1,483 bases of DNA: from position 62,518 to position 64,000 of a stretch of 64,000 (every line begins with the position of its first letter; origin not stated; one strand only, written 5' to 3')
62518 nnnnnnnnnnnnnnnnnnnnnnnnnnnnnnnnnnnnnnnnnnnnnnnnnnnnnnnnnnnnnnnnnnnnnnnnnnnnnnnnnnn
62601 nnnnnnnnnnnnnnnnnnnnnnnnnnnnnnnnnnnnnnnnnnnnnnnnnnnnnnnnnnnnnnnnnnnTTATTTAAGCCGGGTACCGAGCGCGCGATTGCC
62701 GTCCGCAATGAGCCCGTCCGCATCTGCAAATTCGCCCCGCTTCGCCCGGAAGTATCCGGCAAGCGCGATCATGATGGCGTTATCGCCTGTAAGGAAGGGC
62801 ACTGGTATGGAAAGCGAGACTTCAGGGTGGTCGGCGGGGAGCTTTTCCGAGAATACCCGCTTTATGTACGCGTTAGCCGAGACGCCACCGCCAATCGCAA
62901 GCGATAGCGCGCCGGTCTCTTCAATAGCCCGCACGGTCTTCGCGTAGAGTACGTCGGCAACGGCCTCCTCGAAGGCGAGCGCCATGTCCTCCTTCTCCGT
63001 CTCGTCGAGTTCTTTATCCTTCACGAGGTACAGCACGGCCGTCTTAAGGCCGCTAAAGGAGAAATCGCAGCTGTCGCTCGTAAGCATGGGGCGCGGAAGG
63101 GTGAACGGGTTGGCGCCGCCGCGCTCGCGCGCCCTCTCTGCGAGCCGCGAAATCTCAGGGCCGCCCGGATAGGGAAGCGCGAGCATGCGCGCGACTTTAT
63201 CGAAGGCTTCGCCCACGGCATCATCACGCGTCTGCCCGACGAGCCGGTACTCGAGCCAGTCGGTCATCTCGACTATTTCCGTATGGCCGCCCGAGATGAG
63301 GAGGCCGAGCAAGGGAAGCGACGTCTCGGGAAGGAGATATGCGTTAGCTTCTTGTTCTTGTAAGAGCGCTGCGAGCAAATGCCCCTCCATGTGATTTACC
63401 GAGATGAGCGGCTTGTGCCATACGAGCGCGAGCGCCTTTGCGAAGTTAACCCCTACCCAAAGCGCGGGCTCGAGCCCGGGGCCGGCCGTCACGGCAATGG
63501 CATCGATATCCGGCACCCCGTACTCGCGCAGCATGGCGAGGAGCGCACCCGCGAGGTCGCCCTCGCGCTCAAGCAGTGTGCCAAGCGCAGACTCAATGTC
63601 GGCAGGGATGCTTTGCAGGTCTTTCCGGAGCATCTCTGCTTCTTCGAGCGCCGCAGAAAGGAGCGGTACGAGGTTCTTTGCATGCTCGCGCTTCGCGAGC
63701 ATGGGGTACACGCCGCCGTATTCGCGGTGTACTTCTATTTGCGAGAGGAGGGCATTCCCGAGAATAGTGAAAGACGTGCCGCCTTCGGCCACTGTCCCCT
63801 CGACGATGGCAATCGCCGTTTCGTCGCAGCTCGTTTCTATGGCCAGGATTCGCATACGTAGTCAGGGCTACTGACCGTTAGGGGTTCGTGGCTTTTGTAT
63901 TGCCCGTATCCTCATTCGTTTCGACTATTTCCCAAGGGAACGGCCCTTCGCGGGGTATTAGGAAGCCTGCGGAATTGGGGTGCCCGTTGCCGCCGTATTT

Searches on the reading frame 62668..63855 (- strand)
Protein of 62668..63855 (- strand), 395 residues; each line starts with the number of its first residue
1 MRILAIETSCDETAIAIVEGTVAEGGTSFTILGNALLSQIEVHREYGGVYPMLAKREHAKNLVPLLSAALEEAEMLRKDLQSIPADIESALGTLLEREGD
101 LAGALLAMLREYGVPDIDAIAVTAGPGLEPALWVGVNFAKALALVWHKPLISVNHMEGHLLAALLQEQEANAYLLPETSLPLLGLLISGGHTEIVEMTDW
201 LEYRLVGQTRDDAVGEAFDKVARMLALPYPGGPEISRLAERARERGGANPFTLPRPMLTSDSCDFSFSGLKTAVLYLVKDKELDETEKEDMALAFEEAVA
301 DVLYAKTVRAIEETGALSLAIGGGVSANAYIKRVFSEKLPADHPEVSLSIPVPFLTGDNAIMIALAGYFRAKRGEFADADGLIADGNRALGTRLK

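Call 18: search_protein_families(library=pfam, proteins=[window:62668-63855:-], max_evalue=0.001)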
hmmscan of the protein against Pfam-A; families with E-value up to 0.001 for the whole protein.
window:62668-63855:- (395 aa): 2 families
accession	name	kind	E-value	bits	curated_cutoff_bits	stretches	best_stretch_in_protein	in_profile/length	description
PF00814.31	TsaD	-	2.5e-79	267.2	24.8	2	111-364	43-263/264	tRNA N6-adenosine threonylcarbamoyltransferase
PF22521.2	HypF_C_2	-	4e-05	23.9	27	1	277-353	156-231/241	Carbamoyltransferase, Kae1-like Domain, second subdomain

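Call 42: find_encoding_contigs(protein=window:62668-63855:-, flank=10000, max_places=1)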
Protein window:62668-63855:- (395 aa): 3 contigs read that carry it; 1 place shown.
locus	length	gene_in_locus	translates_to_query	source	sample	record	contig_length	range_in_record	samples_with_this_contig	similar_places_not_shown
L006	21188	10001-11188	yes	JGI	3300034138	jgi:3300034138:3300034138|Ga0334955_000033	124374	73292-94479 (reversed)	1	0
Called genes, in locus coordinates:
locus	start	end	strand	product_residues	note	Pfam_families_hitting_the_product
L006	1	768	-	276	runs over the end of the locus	-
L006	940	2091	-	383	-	PF01266:DAO (faint), PF07992:Pyr_redox_2 (faint), PF01494:FAD_binding_3 (weak)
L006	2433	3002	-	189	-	-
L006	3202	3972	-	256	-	PF13365:Trypsin_2 (weak)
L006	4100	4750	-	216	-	-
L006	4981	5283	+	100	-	-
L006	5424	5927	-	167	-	-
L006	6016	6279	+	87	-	-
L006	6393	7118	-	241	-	-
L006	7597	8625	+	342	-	PF03741:TerC, PF04332:DUF475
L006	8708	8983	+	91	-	-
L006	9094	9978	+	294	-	PF02272:DHHA1 (weak)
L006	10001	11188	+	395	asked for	PF00814:TsaD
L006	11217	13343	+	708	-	PF00133:tRNA-synt_1, PF09334:tRNA-synt_1g (weak), PF08264:Anticodon_1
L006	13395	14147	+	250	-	PF13367:PrsW-protease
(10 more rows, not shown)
